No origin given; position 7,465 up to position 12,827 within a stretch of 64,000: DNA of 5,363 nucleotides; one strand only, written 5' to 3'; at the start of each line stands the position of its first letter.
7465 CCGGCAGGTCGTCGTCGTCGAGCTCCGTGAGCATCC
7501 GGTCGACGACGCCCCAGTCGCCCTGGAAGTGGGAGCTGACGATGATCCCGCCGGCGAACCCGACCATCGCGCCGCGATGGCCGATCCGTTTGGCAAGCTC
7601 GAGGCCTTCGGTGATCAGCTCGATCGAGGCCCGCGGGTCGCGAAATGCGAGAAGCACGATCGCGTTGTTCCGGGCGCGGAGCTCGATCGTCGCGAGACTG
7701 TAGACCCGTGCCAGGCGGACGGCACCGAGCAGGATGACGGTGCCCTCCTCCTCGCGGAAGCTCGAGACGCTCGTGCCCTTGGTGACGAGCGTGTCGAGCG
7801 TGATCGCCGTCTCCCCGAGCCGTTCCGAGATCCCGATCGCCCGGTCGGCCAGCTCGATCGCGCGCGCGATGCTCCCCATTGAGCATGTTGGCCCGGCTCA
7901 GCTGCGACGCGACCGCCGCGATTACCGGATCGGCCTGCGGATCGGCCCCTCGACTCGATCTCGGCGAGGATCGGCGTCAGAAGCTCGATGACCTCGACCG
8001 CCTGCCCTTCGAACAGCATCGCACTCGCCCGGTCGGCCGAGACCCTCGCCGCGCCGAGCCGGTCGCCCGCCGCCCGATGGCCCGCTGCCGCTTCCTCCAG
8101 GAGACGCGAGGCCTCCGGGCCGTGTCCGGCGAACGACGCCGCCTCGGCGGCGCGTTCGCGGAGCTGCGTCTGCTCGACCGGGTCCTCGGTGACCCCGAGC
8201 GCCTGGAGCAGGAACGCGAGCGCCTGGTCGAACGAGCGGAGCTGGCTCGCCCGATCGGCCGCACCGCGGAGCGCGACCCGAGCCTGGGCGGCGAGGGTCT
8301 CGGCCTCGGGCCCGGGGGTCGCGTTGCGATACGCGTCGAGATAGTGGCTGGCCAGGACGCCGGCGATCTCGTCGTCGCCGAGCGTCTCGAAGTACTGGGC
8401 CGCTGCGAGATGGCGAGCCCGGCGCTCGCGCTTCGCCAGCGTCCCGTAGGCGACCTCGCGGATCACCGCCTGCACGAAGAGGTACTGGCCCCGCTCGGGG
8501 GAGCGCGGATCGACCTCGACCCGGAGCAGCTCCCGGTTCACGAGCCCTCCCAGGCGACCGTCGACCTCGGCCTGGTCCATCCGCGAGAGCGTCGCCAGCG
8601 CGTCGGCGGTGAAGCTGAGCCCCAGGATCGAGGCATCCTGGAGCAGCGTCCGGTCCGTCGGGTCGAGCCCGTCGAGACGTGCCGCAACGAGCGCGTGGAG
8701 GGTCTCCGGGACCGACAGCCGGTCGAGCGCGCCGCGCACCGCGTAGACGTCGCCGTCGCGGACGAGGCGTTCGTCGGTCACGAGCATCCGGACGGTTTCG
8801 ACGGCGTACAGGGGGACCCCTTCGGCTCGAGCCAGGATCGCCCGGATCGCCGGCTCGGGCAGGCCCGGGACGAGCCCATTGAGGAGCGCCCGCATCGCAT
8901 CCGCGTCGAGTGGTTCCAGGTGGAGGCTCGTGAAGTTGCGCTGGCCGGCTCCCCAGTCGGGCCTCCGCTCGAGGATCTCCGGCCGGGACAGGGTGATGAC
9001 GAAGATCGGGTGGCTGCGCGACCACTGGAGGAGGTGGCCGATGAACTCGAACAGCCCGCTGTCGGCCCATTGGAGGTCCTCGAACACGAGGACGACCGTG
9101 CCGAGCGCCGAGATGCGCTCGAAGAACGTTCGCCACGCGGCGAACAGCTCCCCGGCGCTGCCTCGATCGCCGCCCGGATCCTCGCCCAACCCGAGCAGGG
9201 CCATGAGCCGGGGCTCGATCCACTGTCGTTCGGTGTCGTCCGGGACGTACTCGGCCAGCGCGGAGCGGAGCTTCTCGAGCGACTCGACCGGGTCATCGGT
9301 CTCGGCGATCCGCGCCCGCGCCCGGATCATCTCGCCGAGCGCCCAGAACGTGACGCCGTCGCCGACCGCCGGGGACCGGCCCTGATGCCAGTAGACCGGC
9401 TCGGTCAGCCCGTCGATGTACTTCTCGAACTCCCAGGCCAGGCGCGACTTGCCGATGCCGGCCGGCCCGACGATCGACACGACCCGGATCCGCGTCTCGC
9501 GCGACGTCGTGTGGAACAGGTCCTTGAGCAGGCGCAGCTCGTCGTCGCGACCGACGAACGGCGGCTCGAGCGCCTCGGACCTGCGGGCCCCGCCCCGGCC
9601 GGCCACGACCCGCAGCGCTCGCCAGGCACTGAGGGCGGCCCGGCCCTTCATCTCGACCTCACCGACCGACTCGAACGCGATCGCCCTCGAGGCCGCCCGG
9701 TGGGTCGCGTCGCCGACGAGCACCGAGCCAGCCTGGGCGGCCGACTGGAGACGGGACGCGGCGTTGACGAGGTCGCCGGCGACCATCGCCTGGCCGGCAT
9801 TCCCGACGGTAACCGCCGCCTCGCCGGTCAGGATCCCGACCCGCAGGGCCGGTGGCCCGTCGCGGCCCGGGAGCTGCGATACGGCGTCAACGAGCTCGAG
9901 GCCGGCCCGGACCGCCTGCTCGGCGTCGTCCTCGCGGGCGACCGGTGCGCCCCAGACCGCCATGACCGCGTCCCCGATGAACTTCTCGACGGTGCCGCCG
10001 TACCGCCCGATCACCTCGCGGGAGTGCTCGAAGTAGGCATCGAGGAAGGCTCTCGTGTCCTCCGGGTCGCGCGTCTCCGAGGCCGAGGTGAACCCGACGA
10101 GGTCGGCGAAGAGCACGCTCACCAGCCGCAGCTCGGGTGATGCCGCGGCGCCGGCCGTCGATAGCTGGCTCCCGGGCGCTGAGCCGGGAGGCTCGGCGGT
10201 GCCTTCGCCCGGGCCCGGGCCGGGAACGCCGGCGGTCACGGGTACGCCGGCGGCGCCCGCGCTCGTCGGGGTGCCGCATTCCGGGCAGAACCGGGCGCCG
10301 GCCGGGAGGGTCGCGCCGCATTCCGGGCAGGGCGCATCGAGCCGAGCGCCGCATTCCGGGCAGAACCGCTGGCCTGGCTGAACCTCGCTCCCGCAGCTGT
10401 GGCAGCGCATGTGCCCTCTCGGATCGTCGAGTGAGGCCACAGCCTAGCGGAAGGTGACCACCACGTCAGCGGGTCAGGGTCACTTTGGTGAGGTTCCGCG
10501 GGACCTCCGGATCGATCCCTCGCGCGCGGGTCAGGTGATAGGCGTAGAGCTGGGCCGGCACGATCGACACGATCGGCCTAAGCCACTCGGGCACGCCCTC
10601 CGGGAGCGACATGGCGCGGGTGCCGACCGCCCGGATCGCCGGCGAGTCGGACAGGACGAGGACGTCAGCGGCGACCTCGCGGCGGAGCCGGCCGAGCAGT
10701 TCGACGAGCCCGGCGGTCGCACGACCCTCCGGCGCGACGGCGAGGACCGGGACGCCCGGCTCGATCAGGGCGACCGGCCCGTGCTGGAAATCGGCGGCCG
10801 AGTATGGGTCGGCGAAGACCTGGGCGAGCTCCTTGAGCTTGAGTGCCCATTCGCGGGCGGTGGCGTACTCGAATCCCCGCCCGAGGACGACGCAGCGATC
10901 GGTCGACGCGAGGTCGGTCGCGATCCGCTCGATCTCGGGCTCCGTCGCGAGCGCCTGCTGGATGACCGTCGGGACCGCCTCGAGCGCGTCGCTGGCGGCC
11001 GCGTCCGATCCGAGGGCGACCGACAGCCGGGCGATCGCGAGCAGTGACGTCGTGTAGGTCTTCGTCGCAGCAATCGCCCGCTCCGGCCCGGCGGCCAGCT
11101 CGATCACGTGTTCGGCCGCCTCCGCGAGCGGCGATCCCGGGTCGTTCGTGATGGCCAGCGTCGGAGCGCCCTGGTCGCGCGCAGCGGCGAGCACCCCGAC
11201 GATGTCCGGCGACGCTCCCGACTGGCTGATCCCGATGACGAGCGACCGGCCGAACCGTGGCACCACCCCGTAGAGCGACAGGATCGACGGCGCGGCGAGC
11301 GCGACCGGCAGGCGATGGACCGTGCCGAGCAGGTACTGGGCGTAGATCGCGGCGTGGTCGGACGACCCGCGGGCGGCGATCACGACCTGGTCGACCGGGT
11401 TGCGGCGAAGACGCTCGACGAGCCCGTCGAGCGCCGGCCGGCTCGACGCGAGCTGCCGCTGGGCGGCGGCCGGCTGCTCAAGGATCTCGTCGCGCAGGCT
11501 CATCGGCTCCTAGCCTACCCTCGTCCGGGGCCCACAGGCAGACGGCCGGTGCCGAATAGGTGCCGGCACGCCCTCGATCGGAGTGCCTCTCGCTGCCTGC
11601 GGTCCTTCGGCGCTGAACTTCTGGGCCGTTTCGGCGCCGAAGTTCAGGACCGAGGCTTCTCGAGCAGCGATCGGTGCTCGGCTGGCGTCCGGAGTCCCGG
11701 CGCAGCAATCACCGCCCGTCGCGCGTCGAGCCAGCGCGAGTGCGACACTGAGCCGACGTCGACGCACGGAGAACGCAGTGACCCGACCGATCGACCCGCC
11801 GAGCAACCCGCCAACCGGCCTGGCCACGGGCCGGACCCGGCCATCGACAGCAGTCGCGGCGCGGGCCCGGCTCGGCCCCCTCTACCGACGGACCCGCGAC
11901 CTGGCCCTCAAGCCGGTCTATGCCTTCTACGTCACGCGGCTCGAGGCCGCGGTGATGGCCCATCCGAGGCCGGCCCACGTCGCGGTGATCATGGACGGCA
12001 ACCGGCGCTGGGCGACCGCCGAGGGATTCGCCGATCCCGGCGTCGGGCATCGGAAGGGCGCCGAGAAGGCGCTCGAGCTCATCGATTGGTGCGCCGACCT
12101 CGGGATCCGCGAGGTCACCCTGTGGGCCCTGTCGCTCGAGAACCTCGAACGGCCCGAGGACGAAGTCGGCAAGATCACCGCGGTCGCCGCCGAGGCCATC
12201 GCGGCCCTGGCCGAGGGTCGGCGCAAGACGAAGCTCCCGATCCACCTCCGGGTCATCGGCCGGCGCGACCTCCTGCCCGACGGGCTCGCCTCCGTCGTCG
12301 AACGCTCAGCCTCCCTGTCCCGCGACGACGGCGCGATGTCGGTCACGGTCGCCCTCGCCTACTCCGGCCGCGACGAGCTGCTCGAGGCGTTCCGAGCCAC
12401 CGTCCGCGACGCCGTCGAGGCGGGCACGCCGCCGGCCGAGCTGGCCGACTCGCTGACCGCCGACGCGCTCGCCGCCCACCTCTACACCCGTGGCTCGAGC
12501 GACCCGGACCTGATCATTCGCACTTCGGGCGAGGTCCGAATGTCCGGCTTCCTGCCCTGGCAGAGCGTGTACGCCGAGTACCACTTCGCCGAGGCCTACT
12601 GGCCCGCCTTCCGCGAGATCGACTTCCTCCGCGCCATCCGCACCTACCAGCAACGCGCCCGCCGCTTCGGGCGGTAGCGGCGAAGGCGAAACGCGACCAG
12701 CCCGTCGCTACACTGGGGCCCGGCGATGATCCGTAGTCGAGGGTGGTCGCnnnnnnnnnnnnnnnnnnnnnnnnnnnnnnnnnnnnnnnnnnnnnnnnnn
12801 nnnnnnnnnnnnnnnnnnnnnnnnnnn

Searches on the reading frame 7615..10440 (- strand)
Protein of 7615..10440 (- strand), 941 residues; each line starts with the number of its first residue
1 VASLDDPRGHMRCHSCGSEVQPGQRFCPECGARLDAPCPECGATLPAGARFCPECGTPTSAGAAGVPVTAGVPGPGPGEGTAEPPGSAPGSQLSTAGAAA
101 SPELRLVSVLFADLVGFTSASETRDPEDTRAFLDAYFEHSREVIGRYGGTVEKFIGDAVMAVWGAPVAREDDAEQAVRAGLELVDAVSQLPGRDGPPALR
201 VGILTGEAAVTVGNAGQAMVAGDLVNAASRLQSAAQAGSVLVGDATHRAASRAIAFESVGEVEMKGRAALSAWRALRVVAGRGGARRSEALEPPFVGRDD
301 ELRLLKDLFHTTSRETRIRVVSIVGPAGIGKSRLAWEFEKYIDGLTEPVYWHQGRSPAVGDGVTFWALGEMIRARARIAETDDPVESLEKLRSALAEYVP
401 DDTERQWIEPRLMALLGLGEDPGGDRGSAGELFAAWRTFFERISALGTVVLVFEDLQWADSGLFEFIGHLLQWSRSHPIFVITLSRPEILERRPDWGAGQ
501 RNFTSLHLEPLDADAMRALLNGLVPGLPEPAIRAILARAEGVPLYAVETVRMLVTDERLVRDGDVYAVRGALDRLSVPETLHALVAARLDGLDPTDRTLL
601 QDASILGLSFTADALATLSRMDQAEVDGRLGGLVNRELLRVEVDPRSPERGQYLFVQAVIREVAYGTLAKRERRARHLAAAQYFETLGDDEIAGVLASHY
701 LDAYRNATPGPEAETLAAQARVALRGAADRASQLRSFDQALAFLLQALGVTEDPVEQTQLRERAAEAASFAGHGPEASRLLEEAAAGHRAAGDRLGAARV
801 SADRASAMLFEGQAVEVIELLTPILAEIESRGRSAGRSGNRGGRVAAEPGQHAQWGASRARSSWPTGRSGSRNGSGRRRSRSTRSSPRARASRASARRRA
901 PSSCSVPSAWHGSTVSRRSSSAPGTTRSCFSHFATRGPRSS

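Call 42: search_protein_families(library=pfam, proteins=[window:7615-10440:-], max_evalue=0.001)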
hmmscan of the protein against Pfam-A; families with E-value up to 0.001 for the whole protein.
window:7615-10440:- (941 aa): 8 families
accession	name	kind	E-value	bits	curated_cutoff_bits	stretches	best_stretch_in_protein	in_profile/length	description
PF00211.25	Guanylate_cyc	-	9e-23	81.2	21.9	1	106-271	8-177/183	Adenylate and Guanylate cyclase catalytic domain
PF13191.12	AAA_16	-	1.5e-21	78.1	32.6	1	294-482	1-167/167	AAA ATPase domain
PF13240.11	Zn_Ribbon_1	-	4e-15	55.5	25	2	13-34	2-23/23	zinc-ribbon domain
PF12773.13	DZR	-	3.6e-12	46.7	27.3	1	13-56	1-45/45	Double zinc ribbon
PF13248.11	Zn_ribbon_3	-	3e-11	42.8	27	2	11-34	3-26/26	zinc-ribbon domain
PF24463.1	DUF7577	-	1.1e-07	31.7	28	1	10-34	2-26/27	Domain of unknown function (DUF7577)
PF17032.10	Zn_ribbon_15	-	1.2e-06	29.7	28.9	0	10-31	52-73/73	zinc-ribbon family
PF24460.1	DUF7575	-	8.6e-05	22.3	28.5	0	10-35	3-28/28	Domain of unknown function (DUF7575)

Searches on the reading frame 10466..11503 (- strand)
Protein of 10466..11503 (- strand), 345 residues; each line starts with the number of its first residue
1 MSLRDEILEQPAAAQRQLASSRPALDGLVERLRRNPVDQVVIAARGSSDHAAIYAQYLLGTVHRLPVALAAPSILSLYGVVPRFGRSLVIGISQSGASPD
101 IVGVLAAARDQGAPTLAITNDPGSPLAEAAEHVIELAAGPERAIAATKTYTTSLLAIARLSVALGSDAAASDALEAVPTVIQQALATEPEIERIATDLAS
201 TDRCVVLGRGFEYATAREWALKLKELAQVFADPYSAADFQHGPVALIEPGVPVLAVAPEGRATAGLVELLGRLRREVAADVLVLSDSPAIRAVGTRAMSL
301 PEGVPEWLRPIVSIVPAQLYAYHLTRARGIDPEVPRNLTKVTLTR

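Call 23: search_protein_families(library=pfam, proteins=[window:10466-11503:-], max_evalue=0.01)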
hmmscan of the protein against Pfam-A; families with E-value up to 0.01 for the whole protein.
window:10466-11503:- (345 aa): 2 families
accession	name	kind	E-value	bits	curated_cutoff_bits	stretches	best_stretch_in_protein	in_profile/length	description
PF01380.27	SIS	-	1.6e-31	109.3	25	2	38-158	6-126/131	SIS domain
PF13580.11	SIS_2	-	0.0019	18.6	27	1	87-119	105-137/138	SIS domain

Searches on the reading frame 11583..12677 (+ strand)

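Call 23: search_protein_families(library=pfam, proteins=[window:11583-12677:+], max_evalue=0.01)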
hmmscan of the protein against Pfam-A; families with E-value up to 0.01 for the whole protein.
window:11583-12677:+ (364 aa): 1 family
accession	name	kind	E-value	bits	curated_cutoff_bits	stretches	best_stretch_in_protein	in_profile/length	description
PF01255.24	Prenyltransf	-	5e-67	226.1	27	1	136-363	1-219/219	Putative undecaprenyl diphosphate synthase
